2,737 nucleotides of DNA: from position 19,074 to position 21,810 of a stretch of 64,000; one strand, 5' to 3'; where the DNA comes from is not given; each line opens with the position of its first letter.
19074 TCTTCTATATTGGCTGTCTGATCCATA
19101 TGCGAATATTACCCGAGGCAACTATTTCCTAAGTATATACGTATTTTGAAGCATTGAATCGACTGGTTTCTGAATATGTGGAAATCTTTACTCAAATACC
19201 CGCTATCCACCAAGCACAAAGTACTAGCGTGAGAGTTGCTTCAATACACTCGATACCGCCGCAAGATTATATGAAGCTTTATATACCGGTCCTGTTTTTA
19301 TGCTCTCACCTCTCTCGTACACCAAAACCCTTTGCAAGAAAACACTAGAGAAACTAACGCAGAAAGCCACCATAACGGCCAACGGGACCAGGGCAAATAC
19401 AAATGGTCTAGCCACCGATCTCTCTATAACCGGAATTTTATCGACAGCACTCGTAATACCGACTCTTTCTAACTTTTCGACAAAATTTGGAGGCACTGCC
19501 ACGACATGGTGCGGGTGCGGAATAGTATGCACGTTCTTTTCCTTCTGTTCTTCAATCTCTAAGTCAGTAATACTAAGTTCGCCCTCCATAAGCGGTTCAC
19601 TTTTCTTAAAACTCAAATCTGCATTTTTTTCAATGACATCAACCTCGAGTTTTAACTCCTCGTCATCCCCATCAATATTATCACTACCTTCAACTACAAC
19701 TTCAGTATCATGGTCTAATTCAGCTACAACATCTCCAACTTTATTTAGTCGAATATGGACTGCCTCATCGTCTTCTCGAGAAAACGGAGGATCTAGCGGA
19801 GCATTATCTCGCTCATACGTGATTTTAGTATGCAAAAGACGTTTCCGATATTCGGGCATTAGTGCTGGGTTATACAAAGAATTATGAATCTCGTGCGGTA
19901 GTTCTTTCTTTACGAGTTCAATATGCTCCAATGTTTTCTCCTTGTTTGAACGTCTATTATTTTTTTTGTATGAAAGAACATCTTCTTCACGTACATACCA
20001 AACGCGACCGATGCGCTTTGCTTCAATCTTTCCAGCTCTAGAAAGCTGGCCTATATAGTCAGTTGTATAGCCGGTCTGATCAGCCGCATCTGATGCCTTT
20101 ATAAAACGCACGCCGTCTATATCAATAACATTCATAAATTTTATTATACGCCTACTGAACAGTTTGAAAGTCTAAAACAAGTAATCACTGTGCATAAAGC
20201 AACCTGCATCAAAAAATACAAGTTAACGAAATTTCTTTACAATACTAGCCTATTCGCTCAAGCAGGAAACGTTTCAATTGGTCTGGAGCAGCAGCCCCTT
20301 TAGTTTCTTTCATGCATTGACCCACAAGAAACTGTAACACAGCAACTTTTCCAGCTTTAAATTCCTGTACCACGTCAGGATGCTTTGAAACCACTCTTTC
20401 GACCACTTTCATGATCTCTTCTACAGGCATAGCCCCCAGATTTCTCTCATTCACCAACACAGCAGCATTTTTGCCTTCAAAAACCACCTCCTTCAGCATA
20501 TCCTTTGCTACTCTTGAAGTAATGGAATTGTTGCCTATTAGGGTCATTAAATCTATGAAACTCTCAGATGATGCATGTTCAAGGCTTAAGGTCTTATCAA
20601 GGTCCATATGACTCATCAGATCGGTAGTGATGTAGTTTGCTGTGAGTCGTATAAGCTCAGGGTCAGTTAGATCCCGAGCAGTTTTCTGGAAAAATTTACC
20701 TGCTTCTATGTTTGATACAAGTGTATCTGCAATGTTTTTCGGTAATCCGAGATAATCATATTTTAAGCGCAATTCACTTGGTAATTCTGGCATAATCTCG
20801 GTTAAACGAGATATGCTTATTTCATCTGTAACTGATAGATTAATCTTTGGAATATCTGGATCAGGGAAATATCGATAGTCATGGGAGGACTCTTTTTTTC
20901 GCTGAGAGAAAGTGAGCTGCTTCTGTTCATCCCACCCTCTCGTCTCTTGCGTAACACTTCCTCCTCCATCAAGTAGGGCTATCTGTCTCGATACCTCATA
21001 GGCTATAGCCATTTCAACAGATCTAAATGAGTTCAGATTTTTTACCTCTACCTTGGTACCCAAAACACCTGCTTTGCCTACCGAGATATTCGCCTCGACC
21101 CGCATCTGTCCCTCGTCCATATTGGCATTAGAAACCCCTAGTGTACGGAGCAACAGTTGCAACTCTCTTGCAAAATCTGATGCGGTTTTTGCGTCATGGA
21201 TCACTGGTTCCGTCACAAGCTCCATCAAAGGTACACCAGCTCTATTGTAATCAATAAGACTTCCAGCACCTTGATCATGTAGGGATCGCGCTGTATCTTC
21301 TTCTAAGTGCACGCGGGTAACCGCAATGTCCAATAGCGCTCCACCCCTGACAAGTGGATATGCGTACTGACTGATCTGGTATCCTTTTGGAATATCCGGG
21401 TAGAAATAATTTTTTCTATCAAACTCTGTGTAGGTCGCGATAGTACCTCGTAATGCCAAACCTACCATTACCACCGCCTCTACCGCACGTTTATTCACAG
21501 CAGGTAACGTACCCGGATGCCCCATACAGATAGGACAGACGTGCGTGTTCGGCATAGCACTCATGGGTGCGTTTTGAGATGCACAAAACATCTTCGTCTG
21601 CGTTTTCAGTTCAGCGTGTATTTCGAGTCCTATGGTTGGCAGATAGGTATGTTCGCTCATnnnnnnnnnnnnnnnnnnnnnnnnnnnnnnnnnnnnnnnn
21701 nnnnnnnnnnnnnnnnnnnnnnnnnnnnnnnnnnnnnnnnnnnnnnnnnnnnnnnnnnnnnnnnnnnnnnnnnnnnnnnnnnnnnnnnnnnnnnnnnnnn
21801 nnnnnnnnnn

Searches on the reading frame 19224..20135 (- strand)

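Call 27: search_protein_families(library=pfam, proteins=[window:19224-20135:-], max_evalue=0.0001)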
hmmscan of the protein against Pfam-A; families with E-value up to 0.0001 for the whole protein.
window:19224-20135:- (303 aa): 1 family
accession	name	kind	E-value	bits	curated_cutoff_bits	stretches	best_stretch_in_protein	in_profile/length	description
PF12728.13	HTH_17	-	7.1e-05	23.4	27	0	14-60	4-50/51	Helix-turn-helix domain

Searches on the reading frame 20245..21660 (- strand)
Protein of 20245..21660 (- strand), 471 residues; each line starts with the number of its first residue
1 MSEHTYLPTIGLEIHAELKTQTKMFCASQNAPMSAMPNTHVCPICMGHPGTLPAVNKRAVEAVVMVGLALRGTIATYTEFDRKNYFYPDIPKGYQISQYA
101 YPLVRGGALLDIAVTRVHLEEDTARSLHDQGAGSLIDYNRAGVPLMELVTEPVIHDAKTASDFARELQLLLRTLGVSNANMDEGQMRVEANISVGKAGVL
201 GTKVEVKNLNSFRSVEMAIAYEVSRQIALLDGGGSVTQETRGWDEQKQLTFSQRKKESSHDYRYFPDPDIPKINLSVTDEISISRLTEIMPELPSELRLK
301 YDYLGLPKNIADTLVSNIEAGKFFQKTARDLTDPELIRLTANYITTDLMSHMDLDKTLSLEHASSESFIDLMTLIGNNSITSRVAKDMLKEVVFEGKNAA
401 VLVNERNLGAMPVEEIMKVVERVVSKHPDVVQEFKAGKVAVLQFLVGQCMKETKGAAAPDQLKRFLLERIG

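Call 27: search_protein_families(library=pfam, proteins=[window:20245-21660:-], max_evalue=0.0001)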
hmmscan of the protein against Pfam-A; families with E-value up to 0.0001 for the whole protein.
window:20245-21660:- (471 aa): 2 families
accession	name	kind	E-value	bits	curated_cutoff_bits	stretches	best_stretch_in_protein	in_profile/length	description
PF02934.20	GatB_N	-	2.4e-105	352.1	23.4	1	9-276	2-272/277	GatB/GatE catalytic domain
PF02637.23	GatB_Yqey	-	9.9e-28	97.3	27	1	323-470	2-148/148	GatB domain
